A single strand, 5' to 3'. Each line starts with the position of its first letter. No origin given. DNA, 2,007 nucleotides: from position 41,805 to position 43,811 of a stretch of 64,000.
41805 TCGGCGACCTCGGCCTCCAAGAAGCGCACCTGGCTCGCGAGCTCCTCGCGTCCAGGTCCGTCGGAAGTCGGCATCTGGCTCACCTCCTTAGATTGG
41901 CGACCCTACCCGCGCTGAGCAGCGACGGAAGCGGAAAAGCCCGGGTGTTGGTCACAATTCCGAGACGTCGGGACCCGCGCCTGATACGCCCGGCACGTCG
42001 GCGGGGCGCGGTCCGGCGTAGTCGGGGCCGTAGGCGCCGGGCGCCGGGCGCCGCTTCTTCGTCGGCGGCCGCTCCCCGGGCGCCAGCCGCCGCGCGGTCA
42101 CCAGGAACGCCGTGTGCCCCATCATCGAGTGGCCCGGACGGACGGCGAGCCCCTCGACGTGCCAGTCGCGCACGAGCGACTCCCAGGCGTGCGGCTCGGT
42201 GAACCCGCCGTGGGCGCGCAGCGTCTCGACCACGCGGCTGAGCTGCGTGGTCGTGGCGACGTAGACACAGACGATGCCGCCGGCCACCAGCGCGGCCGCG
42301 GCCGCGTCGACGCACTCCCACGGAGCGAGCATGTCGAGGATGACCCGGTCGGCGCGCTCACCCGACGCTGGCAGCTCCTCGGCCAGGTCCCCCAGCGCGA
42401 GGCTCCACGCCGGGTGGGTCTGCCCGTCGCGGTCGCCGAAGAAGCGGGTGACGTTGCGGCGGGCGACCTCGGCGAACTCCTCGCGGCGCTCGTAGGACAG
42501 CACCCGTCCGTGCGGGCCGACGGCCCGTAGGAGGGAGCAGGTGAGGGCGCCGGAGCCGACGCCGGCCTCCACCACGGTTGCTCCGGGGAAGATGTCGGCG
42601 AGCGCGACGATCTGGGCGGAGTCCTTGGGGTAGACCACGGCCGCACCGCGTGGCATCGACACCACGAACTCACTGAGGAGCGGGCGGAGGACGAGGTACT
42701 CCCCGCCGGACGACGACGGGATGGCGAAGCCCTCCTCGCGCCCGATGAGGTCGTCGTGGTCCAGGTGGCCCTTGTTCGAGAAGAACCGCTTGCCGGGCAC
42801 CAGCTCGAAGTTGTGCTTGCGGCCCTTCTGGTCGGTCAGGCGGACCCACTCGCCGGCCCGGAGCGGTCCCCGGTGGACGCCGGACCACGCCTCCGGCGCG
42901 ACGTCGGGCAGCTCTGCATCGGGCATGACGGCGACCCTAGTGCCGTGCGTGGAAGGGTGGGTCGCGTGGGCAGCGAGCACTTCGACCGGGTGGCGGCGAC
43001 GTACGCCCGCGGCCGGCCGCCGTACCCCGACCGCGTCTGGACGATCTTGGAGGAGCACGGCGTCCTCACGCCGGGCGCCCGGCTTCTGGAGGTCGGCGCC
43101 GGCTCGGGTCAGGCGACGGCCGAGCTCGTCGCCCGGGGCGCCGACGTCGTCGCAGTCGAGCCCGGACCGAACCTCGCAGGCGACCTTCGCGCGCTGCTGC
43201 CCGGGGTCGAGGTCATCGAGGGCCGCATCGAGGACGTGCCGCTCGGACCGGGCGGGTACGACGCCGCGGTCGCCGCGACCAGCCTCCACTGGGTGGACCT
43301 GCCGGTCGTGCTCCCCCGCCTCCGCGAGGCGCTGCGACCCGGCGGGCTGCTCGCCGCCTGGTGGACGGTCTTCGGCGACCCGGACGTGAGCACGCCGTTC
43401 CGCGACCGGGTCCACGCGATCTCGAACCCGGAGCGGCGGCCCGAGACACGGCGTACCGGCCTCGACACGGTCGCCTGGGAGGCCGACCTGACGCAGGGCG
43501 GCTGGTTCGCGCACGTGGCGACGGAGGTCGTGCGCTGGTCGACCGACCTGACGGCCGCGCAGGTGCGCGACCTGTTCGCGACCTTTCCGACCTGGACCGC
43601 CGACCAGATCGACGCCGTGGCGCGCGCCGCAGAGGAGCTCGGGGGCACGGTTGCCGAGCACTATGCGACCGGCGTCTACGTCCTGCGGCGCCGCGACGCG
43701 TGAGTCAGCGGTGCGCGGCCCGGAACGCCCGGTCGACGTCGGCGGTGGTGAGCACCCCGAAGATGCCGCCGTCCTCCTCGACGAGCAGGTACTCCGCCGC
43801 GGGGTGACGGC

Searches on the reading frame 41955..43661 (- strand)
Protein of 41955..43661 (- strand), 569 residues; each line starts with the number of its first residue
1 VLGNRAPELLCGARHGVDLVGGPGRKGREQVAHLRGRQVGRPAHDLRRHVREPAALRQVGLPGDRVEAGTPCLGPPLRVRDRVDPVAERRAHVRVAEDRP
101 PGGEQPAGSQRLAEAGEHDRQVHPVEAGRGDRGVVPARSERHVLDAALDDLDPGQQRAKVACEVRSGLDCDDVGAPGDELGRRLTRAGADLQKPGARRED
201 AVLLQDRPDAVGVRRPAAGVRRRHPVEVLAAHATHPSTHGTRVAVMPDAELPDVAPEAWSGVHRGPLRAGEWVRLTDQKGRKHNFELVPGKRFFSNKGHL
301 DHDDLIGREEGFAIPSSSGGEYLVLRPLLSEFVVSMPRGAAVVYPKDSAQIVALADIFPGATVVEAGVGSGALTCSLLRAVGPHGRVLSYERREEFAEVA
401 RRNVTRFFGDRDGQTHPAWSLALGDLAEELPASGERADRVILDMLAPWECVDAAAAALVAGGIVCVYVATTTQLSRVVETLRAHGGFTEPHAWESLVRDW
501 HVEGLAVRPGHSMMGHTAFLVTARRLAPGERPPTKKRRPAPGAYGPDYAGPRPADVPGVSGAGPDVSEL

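Call 35: search_protein_families(library=pfam, proteins=[window:41955-43661:-], max_evalue=0.00001)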
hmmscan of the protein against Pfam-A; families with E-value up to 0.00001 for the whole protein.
window:41955-43661:- (569 aa): 3 families
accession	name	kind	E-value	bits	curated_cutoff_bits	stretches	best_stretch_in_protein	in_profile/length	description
PF14801.12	TrmI-like_N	-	2.9e-21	75.6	24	1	265-313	1-49/50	TrmI-like N-terminal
PF08704.16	GCD14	-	7.2e-21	75.4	26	1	333-503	14-180/247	tRNA methyltransferase complex GCD14 subunit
PF01135.25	PCMT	-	8.7e-07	29.4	20.3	1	335-406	49-120/210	Protein-L-isoaspartate(D-aspartate) O-methyltransferase (PCMT)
